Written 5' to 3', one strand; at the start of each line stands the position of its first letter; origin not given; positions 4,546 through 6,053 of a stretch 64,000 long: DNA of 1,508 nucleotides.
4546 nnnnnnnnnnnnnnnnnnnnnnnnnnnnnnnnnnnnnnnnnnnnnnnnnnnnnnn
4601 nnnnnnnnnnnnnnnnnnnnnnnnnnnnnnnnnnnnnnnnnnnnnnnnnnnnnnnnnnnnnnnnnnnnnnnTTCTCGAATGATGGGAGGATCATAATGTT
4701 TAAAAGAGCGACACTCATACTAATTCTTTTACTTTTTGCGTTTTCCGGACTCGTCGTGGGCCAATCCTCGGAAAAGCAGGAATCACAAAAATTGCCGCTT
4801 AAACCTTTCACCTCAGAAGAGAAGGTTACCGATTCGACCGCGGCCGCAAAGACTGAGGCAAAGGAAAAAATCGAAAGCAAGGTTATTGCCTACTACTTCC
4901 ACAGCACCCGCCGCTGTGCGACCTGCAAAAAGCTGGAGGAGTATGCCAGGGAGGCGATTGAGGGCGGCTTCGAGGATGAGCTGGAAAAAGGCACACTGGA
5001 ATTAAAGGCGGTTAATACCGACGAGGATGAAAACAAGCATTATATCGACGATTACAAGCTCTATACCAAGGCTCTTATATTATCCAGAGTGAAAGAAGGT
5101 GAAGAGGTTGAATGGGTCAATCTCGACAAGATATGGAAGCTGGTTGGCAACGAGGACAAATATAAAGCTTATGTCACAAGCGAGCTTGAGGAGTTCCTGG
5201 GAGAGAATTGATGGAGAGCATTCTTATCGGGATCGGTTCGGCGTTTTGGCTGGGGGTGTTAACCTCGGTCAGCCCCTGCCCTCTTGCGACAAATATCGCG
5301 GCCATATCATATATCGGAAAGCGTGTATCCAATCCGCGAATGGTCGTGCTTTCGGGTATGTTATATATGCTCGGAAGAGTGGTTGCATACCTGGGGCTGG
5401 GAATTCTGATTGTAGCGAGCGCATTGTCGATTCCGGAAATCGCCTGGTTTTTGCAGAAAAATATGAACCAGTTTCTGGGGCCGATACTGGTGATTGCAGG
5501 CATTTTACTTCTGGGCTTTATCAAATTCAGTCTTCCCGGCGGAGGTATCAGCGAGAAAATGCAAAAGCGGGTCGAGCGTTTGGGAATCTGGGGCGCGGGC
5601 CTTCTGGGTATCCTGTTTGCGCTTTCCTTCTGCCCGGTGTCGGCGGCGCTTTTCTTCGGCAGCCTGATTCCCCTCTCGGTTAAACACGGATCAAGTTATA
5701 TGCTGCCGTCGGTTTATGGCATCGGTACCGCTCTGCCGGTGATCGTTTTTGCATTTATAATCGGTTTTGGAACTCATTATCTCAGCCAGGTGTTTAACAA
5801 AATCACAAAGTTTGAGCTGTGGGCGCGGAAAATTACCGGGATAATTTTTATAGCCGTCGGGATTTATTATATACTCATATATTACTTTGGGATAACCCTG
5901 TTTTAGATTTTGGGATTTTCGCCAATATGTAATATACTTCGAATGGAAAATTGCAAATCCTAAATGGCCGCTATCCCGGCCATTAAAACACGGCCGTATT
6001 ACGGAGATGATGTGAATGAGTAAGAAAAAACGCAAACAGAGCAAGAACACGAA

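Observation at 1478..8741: Ten-gene ars operon that embeds what looks like a complete cytoplasm-to-periplasm thiol/selenol relay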

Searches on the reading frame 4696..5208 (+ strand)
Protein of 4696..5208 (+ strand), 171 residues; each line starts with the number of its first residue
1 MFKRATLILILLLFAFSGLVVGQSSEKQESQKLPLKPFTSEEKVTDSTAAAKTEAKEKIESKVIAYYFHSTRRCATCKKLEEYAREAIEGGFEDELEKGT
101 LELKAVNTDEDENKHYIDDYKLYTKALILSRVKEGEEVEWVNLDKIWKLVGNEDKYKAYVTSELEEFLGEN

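Call 6: search_protein_families(library=ncbifam, proteins=[window:4696-5208:+], max_evalue=0.01)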
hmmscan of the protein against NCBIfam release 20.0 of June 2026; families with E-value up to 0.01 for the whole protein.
window:4696-5208:+ (171 aa): 1 family
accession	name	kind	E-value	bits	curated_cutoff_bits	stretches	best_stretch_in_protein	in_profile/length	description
NF040494.1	nitrored_ArsF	subfamily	1.4e-33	115.4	60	1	63-167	1-106/106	nitrophenyl compound nitroreductase subunit ArsF family protein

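Call 7: search_protein_families(library=pfam, proteins=[window:4696-5208:+], max_evalue=0.01)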
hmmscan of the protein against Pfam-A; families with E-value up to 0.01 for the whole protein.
window:4696-5208:+ (171 aa): 1 family
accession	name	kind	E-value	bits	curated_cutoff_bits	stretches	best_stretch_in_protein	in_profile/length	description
PF19790.4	DUF6274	-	0.0041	18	25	1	66-100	23-57/77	Family of unknown function (DUF6274)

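Call 42: search_solved_structures(query=window:4696-5208:+, max_evalue=1)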
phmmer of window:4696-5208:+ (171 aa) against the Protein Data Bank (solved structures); distinct sequences matched with E-value up to 1: 1.
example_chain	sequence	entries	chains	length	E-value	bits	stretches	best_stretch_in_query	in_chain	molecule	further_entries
7xqk_B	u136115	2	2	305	0.86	12.9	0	109-156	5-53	G1/S-specific cyclin-E1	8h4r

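Call 44: find_homologous_proteins(query=window:4696-5208:+, max_evalue=0.00001)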
Query window:4696-5208:+ (171 aa): 53 proteins with E <= 0.00001 among 156 candidates.
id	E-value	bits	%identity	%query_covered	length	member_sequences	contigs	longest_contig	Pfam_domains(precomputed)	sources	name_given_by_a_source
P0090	5.0e-95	334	92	100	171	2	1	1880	-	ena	-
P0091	1.7e-91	322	88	100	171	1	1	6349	-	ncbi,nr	ncbi:MAG: hypothetical protein GF310_13305 [candidate division Zixibacteria bacterium]|nr:hypothetic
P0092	3.9e-89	315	88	100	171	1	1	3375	-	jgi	jgi:hypothetical protein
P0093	7.3e-70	252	70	100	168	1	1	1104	-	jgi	jgi:hypothetical protein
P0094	1.1e-67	245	68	100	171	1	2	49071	-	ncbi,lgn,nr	ncbi:MAG: hypothetical protein GWO41_15105 [candidate division Zixibacteria bacterium]|nr:hypothetic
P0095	2.5e-65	237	65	100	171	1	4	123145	-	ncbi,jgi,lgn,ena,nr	ncbi:MAG TPA: hypothetical protein ENO22_15135 [candidate division Zixibacteria bacterium]|nr:hypoth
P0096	4.2e-65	237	79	84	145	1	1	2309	-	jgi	jgi:hypothetical protein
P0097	7.3e-65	236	65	100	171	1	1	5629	-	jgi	jgi:hypothetical protein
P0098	1.6e-57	212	58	100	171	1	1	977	-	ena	-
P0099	2.9e-49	185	53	99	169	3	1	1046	-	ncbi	-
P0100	1.3e-48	183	53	99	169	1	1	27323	-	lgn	-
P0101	7.6e-45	171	48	99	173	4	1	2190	-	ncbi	-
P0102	1.6e-44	170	47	93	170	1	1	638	-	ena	-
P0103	1.0e-42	164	60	73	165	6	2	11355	-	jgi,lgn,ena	-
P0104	1.1e-41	160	47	98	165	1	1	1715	-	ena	-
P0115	3.1e-37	146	49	100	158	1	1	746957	-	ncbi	ncbi:MAG: nitrophenyl compound nitroreductase subunit ArsF family protein [Candidatus Zixiibacteriot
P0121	9.6e-36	141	44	99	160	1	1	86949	-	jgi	jgi:hypothetical protein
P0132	1.7e-31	127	52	65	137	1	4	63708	-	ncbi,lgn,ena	-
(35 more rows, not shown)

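Call 55: predict_structure(alignment_id=A2)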
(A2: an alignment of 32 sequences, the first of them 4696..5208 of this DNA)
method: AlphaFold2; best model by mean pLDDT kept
length: 171 residues; sequences in the alignment: 32
mean_pLDDT: 81.9   pTM: 0.66
mean pLDDT of the five models: 81.9, 81.2, 81.2, 80.7, 79.9
residues with pLDDT >= 90: 103; 70-90: 23; 50-70: 24; < 50: 21
segments of 3 or more residues with pLDDT < 50: 38-54
pLDDT, mean of each block of 10 residues (from residue 1): 72 72 54 50 45 60 97 94 98 96 97 94 89 94 94 98 93 42
secondary structure, 60 per line:
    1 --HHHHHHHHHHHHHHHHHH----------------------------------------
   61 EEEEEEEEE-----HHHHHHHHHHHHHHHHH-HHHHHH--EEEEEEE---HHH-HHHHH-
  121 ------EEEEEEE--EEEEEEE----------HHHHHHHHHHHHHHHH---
elements in order: H3-20 E61-69 H75-91 H93-98 E101-107 H115-119 E127-133 E136-142 H153-168

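Call 59: fold_search(model_id=the predicted structure, library=pdb)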
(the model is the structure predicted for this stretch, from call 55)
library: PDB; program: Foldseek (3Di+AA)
matches with E <= 10: 971; with E <= 0.001: 19
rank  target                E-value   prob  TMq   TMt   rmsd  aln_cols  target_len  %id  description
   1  1v98_A                1.4e-04  1.00  0.29  0.45   5.8       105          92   21  Crystal Structure Analysis of Thioredoxin from Thermus thermophilus (released 2005-02-01)
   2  2puk_G                2.4e-04  1.00  0.32  0.46   6.8       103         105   16  Crystal structure of the binary complex between ferredoxin: thioredoxin reductase and thioredoxin m (released 2007-07-10)
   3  7c3f_I                2.5e-04  1.00  0.31  0.45   6.4        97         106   14  Crystal structure of ferredoxin: thioredoxin reductase and thioredoxin m2 complex (released 2020-10-14)
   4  4ll1_B                4.0e-04  1.00  0.32  0.47   4.9       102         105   14  The structure of the TRX and TXNIP complex (released 2014-02-05)
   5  7c3f_C                4.5e-04  1.00  0.31  0.44   6.4        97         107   14  Crystal structure of ferredoxin: thioredoxin reductase and thioredoxin m2 complex (released 2020-10-14)
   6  3ga4                  4.8e-04  1.00  0.43  0.46   3.9       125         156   13  Crystal structure of Ost6L (photoreduced form) (released 2009-06-16)
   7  2vim                  4.8e-04  1.00  0.33  0.49   4.7       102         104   18  X-ray structure of Fasciola hepatica thioredoxin (released 2008-07-29)
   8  7vu4                  5.2e-04  1.00  0.35  0.48   4.5       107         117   17  de novo design based on 1r26 (released 2022-06-08)
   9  3drn_A                6.3e-04  0.99  0.29  0.31   8.8       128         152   15  The crystal structure of Bcp1 from Sulfolobus Sulfataricus (released 2009-04-14)
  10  4nwy_B                6.7e-04  1.00  0.43  0.59   6.5       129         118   12  Crystal structure of the b' domain of human protein disulfide isomerase-like protein of the testis (PDILT) (released 2014-04-02)
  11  4gwr_A                7.1e-04  1.00  0.45  0.64   3.5       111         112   20  Crystal Structure of the second catalytic domain of protein disulfide isomerase P5 (released 2013-09-04)
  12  4tve                  7.1e-04  1.00  0.35  0.24   7.2       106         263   18  Structure Of the First Two Thioredoxin Domains of Naumovozyma dairenensis Eps1p (released 2014-12-17)
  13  9nce                  7.1e-04  1.00  0.31  0.47   7.6       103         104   19  Oxidized Treponema pallidum thioredoxin strain Nichols (released 2026-02-11)
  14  1uvz_C                7.6e-04  1.00  0.31  0.44   7.4       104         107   14  structure of human thioredoxin 2 (released 2005-06-16)
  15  6zmu_D                8.7e-04  1.00  0.35  0.52   5.5        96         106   16  Crystal structure of the germline-specific thioredoxin protein Deadhead (Thioredoxin-1) from Drospohila melanogaster,  (released 2020-10-21)
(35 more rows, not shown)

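Call 70: find_encoding_contigs(protein=P0121, flank=8000, max_places=1)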
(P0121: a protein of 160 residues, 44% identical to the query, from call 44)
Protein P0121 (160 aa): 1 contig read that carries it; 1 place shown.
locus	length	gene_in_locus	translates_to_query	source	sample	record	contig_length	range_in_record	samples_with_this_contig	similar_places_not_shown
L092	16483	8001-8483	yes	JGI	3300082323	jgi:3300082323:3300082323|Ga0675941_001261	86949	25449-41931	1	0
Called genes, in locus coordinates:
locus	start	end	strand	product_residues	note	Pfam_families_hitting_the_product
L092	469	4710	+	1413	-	PF00989:PAS, PF08448:PAS_4, PF13426:PAS_9, PF08447:PAS_3, PF13426:PAS_9, PF00989:PAS, PF08448:PAS_4, PF13426:PAS_9, +8 more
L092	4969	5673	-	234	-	PF26468:GIY_YIG_3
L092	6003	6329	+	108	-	PF01022:HTH_5, PF12840:HTH_20 (weak)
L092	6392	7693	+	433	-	PF03773:ArsP_1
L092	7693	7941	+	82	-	PF13192:Thioredoxin_3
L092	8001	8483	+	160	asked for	-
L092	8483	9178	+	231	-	PF13386:DsbD_2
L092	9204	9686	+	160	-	-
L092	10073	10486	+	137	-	PF01022:HTH_5, PF12840:HTH_20 (weak)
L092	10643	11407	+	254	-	-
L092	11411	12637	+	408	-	PF12704:MacB_PCD, PF02687:FtsX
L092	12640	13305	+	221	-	PF00005:ABC_tran, PF13401:AAA_22 (faint), PF13304:AAA_21 (weak)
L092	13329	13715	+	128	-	PF07610:DUF1573 (weak), PF22544:HYDIN_VesB_CFA65-like_Ig (weak)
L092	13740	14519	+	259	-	PF07610:DUF1573 (weak)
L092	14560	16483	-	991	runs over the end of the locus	PF00072:Response_reg (weak), PF01326:PPDK_N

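Call 71: find_encoding_contigs(protein=P0132, flank=8000, max_places=1)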
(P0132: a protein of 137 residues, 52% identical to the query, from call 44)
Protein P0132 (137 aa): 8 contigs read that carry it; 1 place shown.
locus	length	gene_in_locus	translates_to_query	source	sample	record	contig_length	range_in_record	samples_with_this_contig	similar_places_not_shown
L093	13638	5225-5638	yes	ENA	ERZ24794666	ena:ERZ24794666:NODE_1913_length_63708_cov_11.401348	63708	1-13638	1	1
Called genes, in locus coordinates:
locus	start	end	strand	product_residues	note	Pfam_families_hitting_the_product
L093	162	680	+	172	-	PF07963:N_methyl (weak)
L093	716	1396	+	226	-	PF08123:DOT1 (faint), PF13649:Methyltransf_25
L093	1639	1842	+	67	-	PF00313:CSD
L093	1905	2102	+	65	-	-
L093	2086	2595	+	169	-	PF23477:zf_Tbcl_2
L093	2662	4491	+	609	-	PF00009:GTP_EFTU, PF01926:MMR_HSR1 (weak), PF22042:EF-G_D2 (weak), PF03144:GTP_EFTU_D2, PF00679:EFG_C, PF21018:BipA_C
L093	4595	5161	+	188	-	-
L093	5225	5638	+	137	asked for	-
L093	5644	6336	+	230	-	PF02683:DsbD_TM, PF13386:DsbD_2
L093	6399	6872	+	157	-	-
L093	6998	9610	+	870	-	PF13620:CarboxypepD_reg (weak)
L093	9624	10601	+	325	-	PF03783:CsgG, PF16538:FlgT_C (weak)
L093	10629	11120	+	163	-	PF13620:CarboxypepD_reg, PF13715:CarbopepD_reg_2 (weak)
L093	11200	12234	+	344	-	PF02558:ApbA, PF08546:ApbA_C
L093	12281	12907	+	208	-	PF00837:T4_deiodinase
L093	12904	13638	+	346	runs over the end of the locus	PF20434:BD-FAE (weak), PF01738:DLH (weak)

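Call 72: find_encoding_contigs(protein=P0115, flank=8000, max_places=1)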
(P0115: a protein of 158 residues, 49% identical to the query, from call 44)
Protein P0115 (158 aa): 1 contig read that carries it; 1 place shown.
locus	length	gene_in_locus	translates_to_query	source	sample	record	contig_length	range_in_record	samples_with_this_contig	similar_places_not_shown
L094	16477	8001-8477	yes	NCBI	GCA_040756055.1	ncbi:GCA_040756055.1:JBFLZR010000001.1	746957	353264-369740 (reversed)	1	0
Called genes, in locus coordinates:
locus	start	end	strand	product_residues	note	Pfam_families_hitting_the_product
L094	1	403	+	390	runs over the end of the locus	PF00557:Peptidase_M24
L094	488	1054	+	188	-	PF00293:NUDIX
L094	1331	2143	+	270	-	-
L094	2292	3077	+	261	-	-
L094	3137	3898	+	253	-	-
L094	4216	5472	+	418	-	-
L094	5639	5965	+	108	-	PF01022:HTH_5, PF12840:HTH_20 (weak)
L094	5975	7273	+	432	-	PF03773:ArsP_1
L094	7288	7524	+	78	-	PF13192:Thioredoxin_3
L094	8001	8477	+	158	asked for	-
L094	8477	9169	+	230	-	PF13386:DsbD_2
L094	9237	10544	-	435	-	-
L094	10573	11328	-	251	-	-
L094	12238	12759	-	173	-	PF05163:DinB (weak), PF12867:DinB_2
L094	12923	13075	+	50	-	PF00468:Ribosomal_L34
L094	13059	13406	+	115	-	PF00825:Ribonuclease_P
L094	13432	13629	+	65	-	PF01809:YidD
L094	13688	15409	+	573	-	PF14849:YidC_periplas, PF02096:60KD_IMP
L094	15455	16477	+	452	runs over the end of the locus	PF10396:TrmE_N, PF12631:MnmE_helical, PF01926:MMR_HSR1, PF02421:FeoB_N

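Call 82: search_protein_families(library=pfam, proteins=[L093:4595-5158:+, L093:6399-6869:+], max_evalue=0.01)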
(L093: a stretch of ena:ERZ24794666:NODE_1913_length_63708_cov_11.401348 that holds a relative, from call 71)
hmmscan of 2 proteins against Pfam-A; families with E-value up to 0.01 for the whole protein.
L093:4595-5158:+ (188 aa): 2 families
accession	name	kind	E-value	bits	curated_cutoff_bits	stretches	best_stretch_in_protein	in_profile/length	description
PF18935.5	DUF5683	-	0.00026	21.4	26.7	0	5-29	2-26/151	Family of unknown function (DUF5683)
PF05154.21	TM2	-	0.006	17.2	27.9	1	7-51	4-49/51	TM2 domain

L093:6399-6869:+ (157 aa): 0 families

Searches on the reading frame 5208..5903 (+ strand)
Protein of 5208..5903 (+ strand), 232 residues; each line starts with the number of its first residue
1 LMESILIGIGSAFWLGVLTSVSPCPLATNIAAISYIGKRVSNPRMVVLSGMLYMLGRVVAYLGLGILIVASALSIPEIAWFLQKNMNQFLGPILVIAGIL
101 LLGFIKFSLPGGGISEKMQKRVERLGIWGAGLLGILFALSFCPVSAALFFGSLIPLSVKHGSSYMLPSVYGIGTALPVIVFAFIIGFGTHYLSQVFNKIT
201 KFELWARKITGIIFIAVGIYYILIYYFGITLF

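Call 6: search_protein_families(library=ncbifam, proteins=[window:5208-5903:+], max_evalue=0.01)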
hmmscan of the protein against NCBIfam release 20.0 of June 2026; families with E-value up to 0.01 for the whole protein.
window:5208-5903:+ (232 aa): 3 families
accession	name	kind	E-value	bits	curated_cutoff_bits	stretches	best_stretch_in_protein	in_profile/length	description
NF040495.1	tranport_ArsG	equivalog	3.8e-89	297.9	200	1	6-226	4-225/225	aromatic aminobenezylarsenical efflux permease ArsG family transporter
TIGR00949.1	2A76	subfamily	0.00029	20.6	183.95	1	146-219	111-183/185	homoserine/threonine efflux transporter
NF008090.0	PRK10832.1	equivalog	0.0069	16.5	304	0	31-84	121-174/182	CDP-diacylglycerol--glycerol-3-phosphate 3-phosphatidyltransferase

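Call 7: search_protein_families(library=pfam, proteins=[window:5208-5903:+], max_evalue=0.01)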
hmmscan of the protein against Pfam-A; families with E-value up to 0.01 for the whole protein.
window:5208-5903:+ (232 aa): 1 family
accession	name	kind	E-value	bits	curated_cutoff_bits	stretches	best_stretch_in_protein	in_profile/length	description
PF13386.12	DsbD_2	-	6.5e-17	62.5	24.9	1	12-220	2-199/199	Cytochrome C biogenesis protein transmembrane region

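Call 43: search_solved_structures(query=window:5208-5903:+, max_evalue=1)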
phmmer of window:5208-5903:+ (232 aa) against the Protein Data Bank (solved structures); distinct sequences matched with E-value up to 1: 1.
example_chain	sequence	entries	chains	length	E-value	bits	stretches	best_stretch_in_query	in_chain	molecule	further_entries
9qzo_A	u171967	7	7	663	0.026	17.3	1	14-60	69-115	Solute carrier organic anion transporter family member 2A1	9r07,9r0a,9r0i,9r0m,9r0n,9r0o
